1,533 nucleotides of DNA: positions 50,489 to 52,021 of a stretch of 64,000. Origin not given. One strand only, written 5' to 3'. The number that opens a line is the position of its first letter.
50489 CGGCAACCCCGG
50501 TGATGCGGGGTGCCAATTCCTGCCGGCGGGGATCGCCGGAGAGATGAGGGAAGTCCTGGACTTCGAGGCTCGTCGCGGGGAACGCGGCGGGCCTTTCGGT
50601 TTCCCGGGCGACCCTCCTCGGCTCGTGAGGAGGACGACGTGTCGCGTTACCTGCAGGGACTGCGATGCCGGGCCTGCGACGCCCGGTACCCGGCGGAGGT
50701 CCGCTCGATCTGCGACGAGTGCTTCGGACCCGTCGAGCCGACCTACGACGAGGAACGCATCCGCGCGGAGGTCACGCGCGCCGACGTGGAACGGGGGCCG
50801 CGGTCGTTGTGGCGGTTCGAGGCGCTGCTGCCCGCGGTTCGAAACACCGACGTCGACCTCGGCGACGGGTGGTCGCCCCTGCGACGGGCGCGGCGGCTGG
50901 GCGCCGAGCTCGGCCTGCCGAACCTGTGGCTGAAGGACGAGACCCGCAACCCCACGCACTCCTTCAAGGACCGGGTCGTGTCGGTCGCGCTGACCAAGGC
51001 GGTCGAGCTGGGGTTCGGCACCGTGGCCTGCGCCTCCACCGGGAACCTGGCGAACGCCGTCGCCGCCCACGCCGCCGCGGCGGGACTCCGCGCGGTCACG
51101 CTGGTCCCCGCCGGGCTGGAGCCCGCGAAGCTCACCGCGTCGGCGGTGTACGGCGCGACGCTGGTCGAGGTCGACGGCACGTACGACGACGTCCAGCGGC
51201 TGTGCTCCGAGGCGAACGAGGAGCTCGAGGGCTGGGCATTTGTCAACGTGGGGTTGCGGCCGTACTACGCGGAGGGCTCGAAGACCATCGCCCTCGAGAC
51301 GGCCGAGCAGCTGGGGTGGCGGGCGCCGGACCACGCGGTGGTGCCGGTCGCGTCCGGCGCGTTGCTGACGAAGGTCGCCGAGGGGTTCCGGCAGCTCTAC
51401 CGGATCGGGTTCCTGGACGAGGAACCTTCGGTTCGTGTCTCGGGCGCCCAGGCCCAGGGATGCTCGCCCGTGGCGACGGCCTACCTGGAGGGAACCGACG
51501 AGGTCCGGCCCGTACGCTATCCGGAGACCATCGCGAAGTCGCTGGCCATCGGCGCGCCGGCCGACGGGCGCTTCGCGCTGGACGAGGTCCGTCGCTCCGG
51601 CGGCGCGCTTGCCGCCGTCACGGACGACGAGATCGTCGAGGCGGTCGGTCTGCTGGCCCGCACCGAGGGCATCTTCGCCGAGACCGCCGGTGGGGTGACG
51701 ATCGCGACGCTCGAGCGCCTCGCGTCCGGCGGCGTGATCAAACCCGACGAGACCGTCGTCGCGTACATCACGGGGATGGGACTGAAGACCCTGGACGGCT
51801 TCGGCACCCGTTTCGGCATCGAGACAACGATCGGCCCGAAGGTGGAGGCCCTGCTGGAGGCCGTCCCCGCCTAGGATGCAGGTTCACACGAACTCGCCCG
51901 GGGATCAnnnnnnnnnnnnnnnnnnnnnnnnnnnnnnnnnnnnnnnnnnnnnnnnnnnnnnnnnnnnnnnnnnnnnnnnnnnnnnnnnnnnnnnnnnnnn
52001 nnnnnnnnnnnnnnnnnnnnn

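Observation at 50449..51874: SAM-I riboswitch controlling a ThrC-like PLP enzyme rather than a classical Met/SAM gene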

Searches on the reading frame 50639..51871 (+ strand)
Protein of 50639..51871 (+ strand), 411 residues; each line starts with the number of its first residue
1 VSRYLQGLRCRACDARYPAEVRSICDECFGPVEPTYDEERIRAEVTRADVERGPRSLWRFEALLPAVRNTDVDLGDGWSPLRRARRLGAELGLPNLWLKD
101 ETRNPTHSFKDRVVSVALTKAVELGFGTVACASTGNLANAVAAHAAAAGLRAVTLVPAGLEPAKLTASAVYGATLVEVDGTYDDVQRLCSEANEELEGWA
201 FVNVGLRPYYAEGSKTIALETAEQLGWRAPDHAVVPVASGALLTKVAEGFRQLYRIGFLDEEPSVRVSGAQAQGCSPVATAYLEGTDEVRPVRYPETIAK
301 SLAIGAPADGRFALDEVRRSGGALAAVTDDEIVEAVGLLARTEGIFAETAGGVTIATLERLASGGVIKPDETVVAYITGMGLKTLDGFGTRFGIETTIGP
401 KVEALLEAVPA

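Call 10: search_protein_families(library=pfam, proteins=[window:50639-51871:+], max_evalue=0.01)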
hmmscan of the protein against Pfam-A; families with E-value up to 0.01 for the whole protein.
window:50639-51871:+ (411 aa): 1 family
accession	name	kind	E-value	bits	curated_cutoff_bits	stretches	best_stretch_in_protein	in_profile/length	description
PF00291.31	PALP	-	1.8e-74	251.2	35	1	73-379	2-295/295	Pyridoxal-phosphate dependent enzyme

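Call 11: search_protein_families(library=ncbifam, proteins=[window:50639-51871:+], max_evalue=0.01)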
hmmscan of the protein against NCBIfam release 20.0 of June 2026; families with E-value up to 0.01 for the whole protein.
window:50639-51871:+ (411 aa): 40 families (the best 25 are shown)
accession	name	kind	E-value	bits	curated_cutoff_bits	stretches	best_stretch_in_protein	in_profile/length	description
NF006050.0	PRK08197.1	equivalog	1.1e-85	287.9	303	1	3-385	4-385/406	threonine synthase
TIGR00260.1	thrC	equivalog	2.8e-78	263.5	167.1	1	58-385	2-339/340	threonine synthase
NF004170.0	PRK05638.1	equivalog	5.9e-58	196.5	421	1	8-397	2-372/442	threonine synthase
NF004996.0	PRK06381.1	equivalog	2.2e-41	141.9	266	1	78-379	15-316/319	threonine synthase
NF005035.0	PRK06450.1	equivalog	3.8e-41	141.1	301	1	9-384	5-337/338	threonine synthase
NF006205.0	PRK08329.1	equivalog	1.3e-30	106.5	358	1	94-384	72-346/347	threonine synthase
TIGR01127.1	ilvA_1Cterm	equivalog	1.2e-24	87.1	378.75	1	94-358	15-265/380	threonine ammonia-lyase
NF005680.0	PRK07476.1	equivalog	7.3e-20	71.2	413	1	80-381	25-310/326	hydroxyectoine utilization dehydratase EutB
TIGR03844.1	cysteate_syn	equivalog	9.7e-19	67.4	324.9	1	8-387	3-385/398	cysteate synthase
NF005600.0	PRK07334.1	equivalog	1.6e-18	66.5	496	1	83-358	33-291/408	threonine ammonia-lyase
NF006390.0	PRK08639.1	equivalog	6.5e-18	64.9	421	1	79-379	26-312/418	threonine ammonia-lyase IlvA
NF006389.0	PRK08638.1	equivalog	4.8e-17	61.9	453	1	95-379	43-312/333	bifunctional threonine ammonia-lyase/L-serine ammonia-lyase TdcB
TIGR01124.1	ilvA_2Cterm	equivalog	5e-17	61.7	411.3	1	79-382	18-306/499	threonine ammonia-lyase, biosynthetic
NF005292.0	PRK06815.1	equivalog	6.5e-17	61.5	371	1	79-363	22-292/320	threonine/serine dehydratase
NF006455.0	PRK08813.1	equivalog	1.3e-16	60.9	489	1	96-362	50-297/374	threonine dehydratase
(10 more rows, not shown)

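Call 18: find_homologous_proteins(query=window:50639-51871:+, max_evalue=1e-20)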
Query window:50639-51871:+ (411 aa): 8000 proteins with E <= 1e-20 among 8000 candidates; the best 120 are listed.
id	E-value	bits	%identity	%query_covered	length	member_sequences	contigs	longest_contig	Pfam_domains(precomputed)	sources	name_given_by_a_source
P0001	4.8e-267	903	100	100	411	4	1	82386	PF00291.32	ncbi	ncbi:MAG: threonine synthase [Actinomycetota bacterium]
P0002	4.8e-255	864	96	100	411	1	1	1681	PF00291.32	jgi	jgi:threonine synthase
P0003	1.5e-254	862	95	100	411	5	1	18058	PF00291.32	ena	-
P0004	1.5e-253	859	95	100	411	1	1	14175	PF00291.32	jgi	jgi:threonine synthase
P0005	2.8e-251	851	94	100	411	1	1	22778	PF00291.32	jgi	jgi:threonine synthase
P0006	1.1e-246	836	92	100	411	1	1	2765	PF00291.32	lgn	-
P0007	1.5e-241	819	89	100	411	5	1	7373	PF00291.32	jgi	jgi:threonine synthase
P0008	4.4e-241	818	89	100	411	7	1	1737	PF00291.32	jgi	-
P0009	2.2e-230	783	86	100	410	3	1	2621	PF00291.32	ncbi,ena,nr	ncbi:MAG TPA: threonine synthase [Actinomycetota bacterium]|nr:threonine synthase [Actinomycetota ba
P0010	2.7e-228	776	85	100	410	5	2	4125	PF00291.32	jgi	jgi:threonine synthase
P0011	8.3e-228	774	85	100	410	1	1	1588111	PF00291.32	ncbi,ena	-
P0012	8.5e-228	774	87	100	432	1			PF00291.32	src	-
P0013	7.7e-226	768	85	100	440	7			PF00291.32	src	-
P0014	1.0e-225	767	84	100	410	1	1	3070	PF00291.32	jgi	jgi:threonine synthase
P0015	1.8e-224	763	84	100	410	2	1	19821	PF00291.32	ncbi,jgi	ncbi:MAG TPA: threonine synthase [Actinomycetota bacterium]|jgi:threonine synthase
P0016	1.1e-219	747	84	100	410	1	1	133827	PF00291.32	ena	-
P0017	1.2e-216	738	82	99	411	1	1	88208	PF00291.32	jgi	jgi:threonine synthase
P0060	4.9e-188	643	73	99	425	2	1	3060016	PF00291.32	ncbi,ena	-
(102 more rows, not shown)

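Call 19: find_encoding_contigs(protein=P0001, flank=10000, max_places=3)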
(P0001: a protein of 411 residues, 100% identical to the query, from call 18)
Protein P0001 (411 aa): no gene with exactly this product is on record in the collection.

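Call 20: find_encoding_contigs(protein=P0011, flank=8000, max_places=2)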
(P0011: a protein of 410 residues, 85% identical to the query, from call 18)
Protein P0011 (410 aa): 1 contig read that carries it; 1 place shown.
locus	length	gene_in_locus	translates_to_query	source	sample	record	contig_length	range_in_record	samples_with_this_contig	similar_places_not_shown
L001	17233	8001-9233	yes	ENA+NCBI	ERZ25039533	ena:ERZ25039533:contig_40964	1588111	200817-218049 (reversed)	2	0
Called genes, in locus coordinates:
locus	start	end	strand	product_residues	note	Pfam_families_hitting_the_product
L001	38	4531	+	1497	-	PF00310:GATase_2, PF04898:Glu_syn_central, PF01645:Glu_synthase, PF01493:GXGXG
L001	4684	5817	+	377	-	PF14361:RsbRD_N, PF17853:GGDEF_2, PF00126:HTH_1 (faint), PF13556:HTH_30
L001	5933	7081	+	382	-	PF03741:TerC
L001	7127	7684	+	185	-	PF01272:GreA_GreB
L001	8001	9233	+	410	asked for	PF00291:PALP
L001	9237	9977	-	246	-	PF01740:STAS, PF13466:STAS_2, PF13581:HATPase_c_2, PF02518:HATPase_c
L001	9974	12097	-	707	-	PF13493:DUF4118, PF13185:GAF_2 (weak), PF01590:GAF (weak), PF13492:GAF_3 (faint), PF03472:Autoind_bind (faint), PF01590:GAF, PF13185:GAF_2, PF07228:SpoIIE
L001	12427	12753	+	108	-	-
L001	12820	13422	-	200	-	PF00117:GATase, PF07722:Peptidase_C26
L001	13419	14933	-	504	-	PF04715:, PF00425:Chorismate_bind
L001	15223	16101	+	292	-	PF00800:PDT, PF01842:ACT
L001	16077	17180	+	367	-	PF00155:Aminotran_1_2, PF04864:Alliinase_C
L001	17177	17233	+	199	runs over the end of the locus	PF00475:IGPD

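Call 21: find_encoding_contigs(protein=P0060, flank=8000, max_places=2)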
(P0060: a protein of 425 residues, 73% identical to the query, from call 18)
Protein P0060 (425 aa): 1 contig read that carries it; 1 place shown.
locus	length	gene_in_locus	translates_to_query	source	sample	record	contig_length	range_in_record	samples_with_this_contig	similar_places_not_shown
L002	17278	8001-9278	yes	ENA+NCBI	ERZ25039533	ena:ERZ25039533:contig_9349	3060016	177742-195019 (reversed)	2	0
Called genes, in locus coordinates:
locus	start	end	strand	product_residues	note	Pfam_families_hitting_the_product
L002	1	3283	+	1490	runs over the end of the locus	PF00310:GATase_2, PF04898:Glu_syn_central, PF01645:Glu_synthase, PF01493:GXGXG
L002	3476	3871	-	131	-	PF00903:Glyoxalase, PF22677:Ble-like_N (weak)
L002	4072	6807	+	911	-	PF00690:Cation_ATPase_N, PF00122:E1-E2_ATPase, PF13246:Cation_ATPase, PF00702:Hydrolase, PF08282:Hydrolase_3 (weak), PF00689:Cation_ATPase_C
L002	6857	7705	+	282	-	PF03976:PPK2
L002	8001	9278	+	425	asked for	PF00291:PALP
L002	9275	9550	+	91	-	PF02597:ThiS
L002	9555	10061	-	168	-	PF13302:Acetyltransf_3, PF00583:Acetyltransf_1, PF13523:Acetyltransf_8 (weak)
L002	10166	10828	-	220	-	PF00574:CLP_protease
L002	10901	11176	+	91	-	PF13560:HTH_31, PF13443:HTH_26 (weak), PF01381:HTH_3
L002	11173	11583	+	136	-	PF00574:CLP_protease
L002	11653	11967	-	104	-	-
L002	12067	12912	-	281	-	PF24684:Vgb_lyase (faint), PF08450:SGL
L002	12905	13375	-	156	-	PF01152:Bac_globin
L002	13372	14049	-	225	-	PF08327:AHSA1 (faint)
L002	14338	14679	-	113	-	PF01258:zf-dskA_traR (faint)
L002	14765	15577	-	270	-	PF01073:3Beta_HSD, PF01370:Epimerase, PF05368:NmrA, PF13460:NAD_binding_10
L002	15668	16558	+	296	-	PF04542:Sigma70_r2, PF08281:Sigma70_r4_2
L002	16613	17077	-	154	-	PF00583:Acetyltransf_1, PF13508:Acetyltransf_7 (weak)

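Call 23: search_solved_structures(query=window:50639-51871:+, max_evalue=1e-10, show_alignments=1)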
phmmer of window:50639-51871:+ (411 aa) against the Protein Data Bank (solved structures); distinct sequences matched with E-value up to 1e-10: 11.
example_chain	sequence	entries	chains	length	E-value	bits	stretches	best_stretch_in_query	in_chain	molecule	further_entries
2zsj_A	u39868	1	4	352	1.4e-56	195.5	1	59-386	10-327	Threonine synthase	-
1uim_A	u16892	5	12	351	1e-51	179.5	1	55-409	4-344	Threonine Synthase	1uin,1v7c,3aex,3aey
2d1f_A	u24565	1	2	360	3.2e-49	171.3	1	70-386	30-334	Threonine synthase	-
6cgq_A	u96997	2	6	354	8e-49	170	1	59-384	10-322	Threonine synthase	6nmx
1e5x_A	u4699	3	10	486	7.9e-34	120.6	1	59-384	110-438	THREONINE SYNTHASE | THREONINE SYNTHASE 1, CHLOROPLASTIC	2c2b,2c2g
2gn0_A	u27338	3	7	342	2.7e-15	59.5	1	95-359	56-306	Threonine dehydratase catabolic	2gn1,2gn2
1pwe_A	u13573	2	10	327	1.2e-11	47.5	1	79-357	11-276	L-serine dehydratase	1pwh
4h27_A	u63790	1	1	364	1.5e-11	47.3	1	80-358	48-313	L-serine dehydratase/L-threonine deaminase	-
8zkv_A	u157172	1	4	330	3e-11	46.2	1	78-363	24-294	L-threonine dehydratase biosynthetic IlvA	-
43cq_A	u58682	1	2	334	3.5e-11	46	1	78-361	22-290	L-threonine dehydratase biosynthetic IlvA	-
1p5j_A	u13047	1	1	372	9.9e-11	44.5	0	80-358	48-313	L-serine dehydratase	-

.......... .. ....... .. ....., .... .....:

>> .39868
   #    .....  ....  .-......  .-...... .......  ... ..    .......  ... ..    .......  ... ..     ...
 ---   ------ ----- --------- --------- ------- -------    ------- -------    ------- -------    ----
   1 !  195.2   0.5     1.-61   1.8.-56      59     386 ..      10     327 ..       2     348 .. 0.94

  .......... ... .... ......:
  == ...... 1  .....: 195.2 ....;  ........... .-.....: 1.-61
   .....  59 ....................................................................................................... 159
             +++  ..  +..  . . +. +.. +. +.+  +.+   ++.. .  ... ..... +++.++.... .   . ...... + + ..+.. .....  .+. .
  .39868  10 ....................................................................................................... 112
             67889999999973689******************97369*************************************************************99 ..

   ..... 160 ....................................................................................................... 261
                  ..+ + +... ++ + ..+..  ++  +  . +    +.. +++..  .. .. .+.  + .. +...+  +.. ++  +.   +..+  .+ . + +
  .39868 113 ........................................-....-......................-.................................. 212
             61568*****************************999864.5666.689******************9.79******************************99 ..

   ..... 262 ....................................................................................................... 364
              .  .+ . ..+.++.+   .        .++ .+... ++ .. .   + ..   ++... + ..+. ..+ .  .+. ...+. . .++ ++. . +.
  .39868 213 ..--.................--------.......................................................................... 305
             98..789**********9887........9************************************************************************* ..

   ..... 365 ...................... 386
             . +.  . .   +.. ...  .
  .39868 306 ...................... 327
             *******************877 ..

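Call 26: find_encoding_contigs(protein=P0003, flank=8000, max_places=2)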
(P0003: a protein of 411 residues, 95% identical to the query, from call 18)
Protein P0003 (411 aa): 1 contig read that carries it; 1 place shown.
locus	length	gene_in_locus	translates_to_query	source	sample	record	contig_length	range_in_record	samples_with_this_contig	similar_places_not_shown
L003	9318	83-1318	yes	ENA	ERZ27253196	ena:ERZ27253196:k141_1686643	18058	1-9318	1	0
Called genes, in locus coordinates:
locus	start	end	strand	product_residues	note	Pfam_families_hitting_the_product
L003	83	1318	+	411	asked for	PF00291:PALP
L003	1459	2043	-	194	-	PF00117:GATase, PF07722:Peptidase_C26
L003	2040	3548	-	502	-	PF04715:, PF00425:Chorismate_bind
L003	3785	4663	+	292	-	PF00800:PDT, PF01842:ACT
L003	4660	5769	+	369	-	PF00155:Aminotran_1_2, PF00266:Aminotran_5 (weak)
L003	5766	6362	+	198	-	PF00475:IGPD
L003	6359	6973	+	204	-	PF00117:GATase, PF01174:SNO (faint), PF07685:GATase_3 (weak)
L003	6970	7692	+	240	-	PF00977:His_biosynth, PF05690:ThiG (faint), PF01207:Dus (faint), PF03060:NMO (faint)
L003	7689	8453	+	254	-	PF00977:His_biosynth, PF03060:NMO (faint), PF01207:Dus (faint), PF02581:TMP-TENI (faint), PF05690:ThiG (faint)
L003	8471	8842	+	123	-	PF01502:PRA-CH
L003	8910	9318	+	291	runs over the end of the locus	PF01634:HisG, PF08029:HisG_C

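Call 27: find_encoding_contigs(protein=P0005, flank=8000, max_places=2)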
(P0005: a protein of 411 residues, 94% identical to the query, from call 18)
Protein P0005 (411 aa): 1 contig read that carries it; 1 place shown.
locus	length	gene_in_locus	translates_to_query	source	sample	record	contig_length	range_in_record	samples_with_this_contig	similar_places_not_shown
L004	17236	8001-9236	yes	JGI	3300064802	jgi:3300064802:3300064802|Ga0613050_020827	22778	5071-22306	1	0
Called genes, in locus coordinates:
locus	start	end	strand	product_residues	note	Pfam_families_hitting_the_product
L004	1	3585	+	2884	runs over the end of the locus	?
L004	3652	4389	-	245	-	PF13370:Fer4_13, PF13459:Fer4_15, PF00211:Guanylate_cyc (weak)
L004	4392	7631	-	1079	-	PF13191:AAA_16, PF00196:GerE (weak)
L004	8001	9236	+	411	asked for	PF00291:PALP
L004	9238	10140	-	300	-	PF05368:NmrA, PF01073:3Beta_HSD, PF01370:Epimerase, PF13460:NAD_binding_10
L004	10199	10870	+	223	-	PF00440:TetR_N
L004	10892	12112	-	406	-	PF07602:DUF1565 (faint), PF05048:NosD (weak), PF13229:Beta_helix, PF00353:HemolysinCabind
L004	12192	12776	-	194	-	PF00117:GATase, PF07722:Peptidase_C26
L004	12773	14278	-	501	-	PF04715:, PF00425:Chorismate_bind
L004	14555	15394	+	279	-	PF00800:PDT, PF01842:ACT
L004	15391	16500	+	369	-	PF00155:Aminotran_1_2, PF00266:Aminotran_5 (faint)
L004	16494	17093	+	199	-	PF00475:IGPD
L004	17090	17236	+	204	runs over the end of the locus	PF00117:GATase, PF01174:SNO (faint)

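Call 32: find_related_loci(query=window:50639-51871:+, collection=genome_contigs, flank=6000)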
Query window:50639-51871:+ (411 aa) in genome_contigs; peptide patterns used: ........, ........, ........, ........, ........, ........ (x = any residue, [..] = any of these).
600 stretches matched a pattern (row limit reached: there are more); 510 encode a relative of the query (tblastn E <= 1e-3); the best 80 are kept; 80 distinct loci.
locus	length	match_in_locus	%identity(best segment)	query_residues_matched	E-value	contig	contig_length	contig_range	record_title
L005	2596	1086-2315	86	1-411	0e+0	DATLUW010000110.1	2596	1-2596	MAG TPA_asm: Actinomycetota bacterium isolate SMAG_U13176 k141_206243, whole genome shotgun sequence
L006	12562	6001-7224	74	1-409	0e+0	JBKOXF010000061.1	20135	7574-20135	MAG: Actinomycetota bacterium isolate GB_HAYS_MAG_00094 GB_HAYS_000001413158, whole genome shotgun sequence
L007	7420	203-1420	63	4-411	2e-168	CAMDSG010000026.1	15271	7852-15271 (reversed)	MAG: Bifidobacterium breve isolate TrH-25oct19-242 genome assembly, contig: TrH-25oct19-C7631, whole genome shotgun sequ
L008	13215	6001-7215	63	4-409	3e-168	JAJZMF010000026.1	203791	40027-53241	MAG: Actinomycetes bacterium isolate MAS3.bin16 NODE_38_length_203791_cov_5.927920, whole genome shotgun sequence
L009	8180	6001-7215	64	4-409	7e-168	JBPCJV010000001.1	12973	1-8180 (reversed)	MAG: Acidimicrobiales bacterium isolate TH_ant_mag_35 S1Ck127_9946433_flag_1_multi_5.9708_len_12973, whole genome shotgu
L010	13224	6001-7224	67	1-410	4e-167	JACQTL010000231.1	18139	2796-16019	MAG: Actinomycetota bacterium isolate NC_groundwater_1410_Ag_S-0.65um_73_24 S_p65_S5_coassembly_k141_3063939, whole geno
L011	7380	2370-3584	64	4-409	1e-167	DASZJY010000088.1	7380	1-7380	MAG TPA_asm: Acidimicrobiales bacterium isolate SMAG_U6641 k141_150135, whole genome shotgun sequence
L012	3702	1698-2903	63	4-408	8e-174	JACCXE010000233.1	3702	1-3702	MAG: Actinomycetota bacterium isolate MGR_bin170 SD2897-2912_k127_1543354, whole genome shotgun sequence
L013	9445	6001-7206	63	7-409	4e-166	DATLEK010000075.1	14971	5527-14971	MAG TPA_asm: Acidimicrobiales bacterium isolate SMAG_U14374 k141_1130501, whole genome shotgun sequence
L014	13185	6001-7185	63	4-400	8e-166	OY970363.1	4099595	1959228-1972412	MAG: uncultured Actinomycetes bacterium isolate MFD04212.bin.c.7 genome assembly, chromosome: 1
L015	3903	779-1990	63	4-408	1e-171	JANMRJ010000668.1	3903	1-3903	MAG: Acidimicrobiales bacterium isolate OTE_51_concoct_281_sub OTE_51_k141_3915658, whole genome shotgun sequence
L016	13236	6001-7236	63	1-411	2e-165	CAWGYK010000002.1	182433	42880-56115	MAG: uncultured Acidimicrobiaceae bacterium isolate MFD01716.bin.3.63 genome assembly, contig: contig_15006, whole genom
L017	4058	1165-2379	63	4-409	4e-171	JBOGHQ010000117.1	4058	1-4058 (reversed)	MAG: Acidimicrobiales bacterium isolate SC-S_metawrap_bin.62 k127_6419769, whole genome shotgun sequence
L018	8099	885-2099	62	4-409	3e-165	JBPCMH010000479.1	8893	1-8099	MAG: Acidimicrobiales bacterium isolate TH_ant_mag_99 S1Ck127_1500654_flag_1_multi_7.0000_len_8893, whole genome shotgun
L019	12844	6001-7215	62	4-409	1e-164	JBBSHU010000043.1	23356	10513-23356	MAG: Acidimicrobiales bacterium isolate LS3_sbin.15 LS3_sbin.15_K_62270_L_23356_cov_131.2736, whole genome shotgun seque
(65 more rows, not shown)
